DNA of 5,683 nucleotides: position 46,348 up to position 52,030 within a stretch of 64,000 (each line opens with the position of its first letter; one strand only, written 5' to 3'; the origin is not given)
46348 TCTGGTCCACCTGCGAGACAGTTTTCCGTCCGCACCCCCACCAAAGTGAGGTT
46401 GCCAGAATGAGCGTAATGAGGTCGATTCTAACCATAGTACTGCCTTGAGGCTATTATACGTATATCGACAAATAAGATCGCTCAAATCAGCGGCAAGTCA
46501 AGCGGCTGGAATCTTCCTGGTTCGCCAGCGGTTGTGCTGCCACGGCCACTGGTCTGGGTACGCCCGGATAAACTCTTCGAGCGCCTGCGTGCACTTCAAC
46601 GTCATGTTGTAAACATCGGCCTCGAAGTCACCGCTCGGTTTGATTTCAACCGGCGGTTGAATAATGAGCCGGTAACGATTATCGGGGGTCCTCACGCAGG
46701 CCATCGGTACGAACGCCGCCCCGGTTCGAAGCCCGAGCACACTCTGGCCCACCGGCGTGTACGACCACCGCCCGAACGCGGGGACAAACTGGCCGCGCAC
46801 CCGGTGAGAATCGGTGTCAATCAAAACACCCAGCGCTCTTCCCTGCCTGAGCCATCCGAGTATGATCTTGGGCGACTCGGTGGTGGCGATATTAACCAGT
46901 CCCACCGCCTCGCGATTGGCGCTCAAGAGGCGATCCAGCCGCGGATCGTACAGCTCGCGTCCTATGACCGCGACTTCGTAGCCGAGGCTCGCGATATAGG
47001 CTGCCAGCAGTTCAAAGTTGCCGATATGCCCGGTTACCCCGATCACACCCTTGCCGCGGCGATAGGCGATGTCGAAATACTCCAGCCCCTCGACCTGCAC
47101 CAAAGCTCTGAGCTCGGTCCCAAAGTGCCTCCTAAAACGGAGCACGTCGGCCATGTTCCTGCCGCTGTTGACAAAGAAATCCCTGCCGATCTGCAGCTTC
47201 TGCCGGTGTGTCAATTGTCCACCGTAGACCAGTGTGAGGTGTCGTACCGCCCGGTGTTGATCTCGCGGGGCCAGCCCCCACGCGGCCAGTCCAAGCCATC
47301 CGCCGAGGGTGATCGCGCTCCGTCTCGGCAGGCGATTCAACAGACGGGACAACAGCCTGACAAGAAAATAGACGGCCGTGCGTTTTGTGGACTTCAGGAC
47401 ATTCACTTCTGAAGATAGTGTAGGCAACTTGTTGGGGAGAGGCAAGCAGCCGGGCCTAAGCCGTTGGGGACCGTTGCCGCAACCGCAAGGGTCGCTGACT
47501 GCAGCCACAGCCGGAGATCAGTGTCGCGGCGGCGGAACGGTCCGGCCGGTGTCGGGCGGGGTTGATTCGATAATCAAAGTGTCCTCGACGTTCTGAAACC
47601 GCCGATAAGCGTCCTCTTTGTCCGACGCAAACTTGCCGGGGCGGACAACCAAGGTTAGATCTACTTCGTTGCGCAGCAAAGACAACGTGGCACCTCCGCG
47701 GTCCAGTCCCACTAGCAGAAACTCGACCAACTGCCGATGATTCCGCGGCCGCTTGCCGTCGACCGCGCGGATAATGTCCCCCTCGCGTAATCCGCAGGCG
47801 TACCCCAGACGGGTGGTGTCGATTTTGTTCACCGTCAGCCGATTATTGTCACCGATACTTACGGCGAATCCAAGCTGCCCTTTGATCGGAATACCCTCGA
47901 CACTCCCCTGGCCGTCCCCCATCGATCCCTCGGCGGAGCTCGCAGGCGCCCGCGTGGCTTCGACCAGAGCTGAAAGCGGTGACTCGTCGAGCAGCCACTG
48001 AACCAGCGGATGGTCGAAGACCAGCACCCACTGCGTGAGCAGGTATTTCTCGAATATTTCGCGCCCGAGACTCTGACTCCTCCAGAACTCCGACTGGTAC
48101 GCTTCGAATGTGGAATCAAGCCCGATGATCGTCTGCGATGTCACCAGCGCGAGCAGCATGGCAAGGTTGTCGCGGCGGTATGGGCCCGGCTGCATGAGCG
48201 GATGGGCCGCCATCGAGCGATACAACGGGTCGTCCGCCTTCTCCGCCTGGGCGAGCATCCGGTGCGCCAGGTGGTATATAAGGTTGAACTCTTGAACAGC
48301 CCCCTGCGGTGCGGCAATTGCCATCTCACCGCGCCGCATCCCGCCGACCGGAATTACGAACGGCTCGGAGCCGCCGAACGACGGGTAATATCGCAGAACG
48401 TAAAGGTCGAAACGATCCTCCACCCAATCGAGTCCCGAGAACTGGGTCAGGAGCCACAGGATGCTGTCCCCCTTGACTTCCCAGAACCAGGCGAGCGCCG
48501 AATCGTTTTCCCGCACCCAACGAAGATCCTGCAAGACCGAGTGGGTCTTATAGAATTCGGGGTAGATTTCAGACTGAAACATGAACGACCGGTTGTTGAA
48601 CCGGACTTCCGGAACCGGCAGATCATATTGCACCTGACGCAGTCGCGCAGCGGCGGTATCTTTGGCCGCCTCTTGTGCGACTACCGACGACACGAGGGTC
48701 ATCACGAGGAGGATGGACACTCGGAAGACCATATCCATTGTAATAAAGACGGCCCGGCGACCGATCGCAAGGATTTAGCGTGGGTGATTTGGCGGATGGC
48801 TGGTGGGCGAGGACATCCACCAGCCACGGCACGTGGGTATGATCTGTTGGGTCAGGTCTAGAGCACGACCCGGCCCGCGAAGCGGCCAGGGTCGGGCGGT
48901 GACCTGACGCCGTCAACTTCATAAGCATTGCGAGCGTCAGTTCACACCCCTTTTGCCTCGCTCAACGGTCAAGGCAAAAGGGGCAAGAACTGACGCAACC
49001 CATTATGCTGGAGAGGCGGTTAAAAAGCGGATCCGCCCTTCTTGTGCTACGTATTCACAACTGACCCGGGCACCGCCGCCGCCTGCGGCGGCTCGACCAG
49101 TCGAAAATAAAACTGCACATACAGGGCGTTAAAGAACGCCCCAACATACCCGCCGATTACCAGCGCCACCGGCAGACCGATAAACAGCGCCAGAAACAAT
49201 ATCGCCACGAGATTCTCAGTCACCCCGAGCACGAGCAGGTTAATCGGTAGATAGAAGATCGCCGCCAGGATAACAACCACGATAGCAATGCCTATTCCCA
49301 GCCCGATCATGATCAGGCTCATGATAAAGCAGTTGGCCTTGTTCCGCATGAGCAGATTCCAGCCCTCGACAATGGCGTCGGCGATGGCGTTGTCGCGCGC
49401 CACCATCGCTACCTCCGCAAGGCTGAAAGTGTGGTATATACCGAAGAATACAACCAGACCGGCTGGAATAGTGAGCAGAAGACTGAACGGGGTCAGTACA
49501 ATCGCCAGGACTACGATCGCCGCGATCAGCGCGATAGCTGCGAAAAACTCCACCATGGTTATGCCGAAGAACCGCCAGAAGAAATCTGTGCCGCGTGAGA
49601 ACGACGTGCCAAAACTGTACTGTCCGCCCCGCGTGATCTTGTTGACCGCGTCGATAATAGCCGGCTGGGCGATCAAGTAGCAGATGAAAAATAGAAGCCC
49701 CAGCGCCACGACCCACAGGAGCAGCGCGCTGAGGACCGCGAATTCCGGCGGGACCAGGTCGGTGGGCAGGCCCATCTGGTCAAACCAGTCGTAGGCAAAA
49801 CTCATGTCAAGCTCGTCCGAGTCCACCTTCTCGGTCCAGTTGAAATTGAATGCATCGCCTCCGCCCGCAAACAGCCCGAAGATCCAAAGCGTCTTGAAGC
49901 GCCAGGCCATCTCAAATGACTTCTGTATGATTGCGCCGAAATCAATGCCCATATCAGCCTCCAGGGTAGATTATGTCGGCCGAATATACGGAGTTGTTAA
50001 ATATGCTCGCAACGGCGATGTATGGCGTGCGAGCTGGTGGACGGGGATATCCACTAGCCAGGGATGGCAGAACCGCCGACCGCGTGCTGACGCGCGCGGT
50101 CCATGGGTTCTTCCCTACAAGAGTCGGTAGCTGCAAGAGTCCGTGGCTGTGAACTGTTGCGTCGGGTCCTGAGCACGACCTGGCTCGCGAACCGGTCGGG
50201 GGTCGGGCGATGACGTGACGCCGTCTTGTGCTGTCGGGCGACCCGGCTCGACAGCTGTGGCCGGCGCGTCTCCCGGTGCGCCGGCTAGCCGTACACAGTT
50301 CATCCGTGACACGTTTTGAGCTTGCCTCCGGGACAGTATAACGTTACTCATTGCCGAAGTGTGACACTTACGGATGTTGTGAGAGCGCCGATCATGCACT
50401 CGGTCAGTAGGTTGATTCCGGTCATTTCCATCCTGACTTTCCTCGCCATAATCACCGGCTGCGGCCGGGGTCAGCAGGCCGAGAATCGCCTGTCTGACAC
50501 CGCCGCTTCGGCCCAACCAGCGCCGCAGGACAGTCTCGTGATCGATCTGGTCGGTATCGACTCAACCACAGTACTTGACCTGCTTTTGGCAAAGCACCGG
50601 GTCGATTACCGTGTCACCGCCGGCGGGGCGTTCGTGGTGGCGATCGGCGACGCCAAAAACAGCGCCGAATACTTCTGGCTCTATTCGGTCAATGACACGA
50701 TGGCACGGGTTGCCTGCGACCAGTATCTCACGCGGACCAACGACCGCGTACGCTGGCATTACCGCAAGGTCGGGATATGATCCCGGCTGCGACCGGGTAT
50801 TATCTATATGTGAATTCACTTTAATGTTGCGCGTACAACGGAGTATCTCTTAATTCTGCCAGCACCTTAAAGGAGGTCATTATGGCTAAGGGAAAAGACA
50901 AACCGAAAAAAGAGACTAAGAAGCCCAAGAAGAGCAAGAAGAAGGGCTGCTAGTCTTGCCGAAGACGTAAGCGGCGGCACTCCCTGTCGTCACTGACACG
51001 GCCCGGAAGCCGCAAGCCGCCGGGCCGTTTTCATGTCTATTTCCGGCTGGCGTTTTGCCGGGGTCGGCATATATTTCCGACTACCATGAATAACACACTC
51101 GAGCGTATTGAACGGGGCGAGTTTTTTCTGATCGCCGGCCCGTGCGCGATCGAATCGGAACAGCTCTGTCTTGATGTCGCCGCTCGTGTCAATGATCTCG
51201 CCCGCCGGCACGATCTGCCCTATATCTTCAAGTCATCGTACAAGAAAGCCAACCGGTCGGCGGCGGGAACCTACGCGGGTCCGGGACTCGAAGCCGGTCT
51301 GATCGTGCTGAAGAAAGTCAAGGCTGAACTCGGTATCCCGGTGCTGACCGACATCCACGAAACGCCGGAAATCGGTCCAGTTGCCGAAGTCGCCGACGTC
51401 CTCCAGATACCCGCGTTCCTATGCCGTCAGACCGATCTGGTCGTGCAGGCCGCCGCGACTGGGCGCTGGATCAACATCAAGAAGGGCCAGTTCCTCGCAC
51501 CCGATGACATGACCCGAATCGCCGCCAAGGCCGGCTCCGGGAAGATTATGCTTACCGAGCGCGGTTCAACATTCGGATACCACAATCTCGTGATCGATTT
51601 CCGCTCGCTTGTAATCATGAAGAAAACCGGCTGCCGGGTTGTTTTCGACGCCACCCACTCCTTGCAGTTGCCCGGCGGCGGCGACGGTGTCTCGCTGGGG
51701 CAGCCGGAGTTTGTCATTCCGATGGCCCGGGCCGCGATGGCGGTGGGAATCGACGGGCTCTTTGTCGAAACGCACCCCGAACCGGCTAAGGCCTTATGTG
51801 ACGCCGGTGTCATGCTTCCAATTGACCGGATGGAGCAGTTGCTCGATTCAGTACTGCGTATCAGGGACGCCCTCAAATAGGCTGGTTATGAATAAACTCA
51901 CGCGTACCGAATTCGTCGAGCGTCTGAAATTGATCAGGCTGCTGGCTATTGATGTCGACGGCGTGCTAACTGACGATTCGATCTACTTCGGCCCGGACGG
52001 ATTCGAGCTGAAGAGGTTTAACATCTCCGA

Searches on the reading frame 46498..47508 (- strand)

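Call 67: search_protein_families(library=pfam, proteins=[window:46498-47508:-], max_evalue=0.00001)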
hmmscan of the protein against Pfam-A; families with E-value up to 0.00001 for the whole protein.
window:46498-47508:- (336 aa): 1 family
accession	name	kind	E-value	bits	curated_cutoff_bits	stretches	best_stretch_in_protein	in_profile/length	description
PF03279.18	Lip_A_acyltrans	-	4.2e-40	138.2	22.3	1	43-330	12-295/295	Bacterial lipid A biosynthesis acyltransferase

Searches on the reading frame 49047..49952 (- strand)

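Call 67: search_protein_families(library=pfam, proteins=[window:49047-49952:-], max_evalue=0.00001)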
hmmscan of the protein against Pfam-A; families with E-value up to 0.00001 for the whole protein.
window:49047-49952:- (301 aa): 1 family
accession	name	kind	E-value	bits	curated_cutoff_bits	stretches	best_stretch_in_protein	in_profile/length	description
PF24400.1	DUF7544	-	1.3e-07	31.6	27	1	17-279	24-270/302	Family of unknown function (DUF7544)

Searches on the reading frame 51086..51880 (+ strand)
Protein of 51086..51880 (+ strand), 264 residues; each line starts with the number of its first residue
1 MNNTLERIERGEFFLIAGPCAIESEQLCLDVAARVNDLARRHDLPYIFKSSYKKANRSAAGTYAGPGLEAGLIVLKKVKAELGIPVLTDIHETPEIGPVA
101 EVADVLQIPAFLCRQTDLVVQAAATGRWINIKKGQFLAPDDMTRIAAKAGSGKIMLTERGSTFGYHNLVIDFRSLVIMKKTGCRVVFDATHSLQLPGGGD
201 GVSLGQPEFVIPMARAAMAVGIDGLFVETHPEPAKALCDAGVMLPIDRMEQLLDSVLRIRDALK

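Call 67: search_protein_families(library=pfam, proteins=[window:51086-51880:+], max_evalue=0.00001)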
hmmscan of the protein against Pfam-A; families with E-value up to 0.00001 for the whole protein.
window:51086-51880:+ (264 aa): 1 family
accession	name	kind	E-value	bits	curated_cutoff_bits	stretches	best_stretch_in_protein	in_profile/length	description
PF00793.26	DAHP_synth_1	-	7.2e-60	202.6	25.5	1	13-254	18-259/270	DAHP synthetase I family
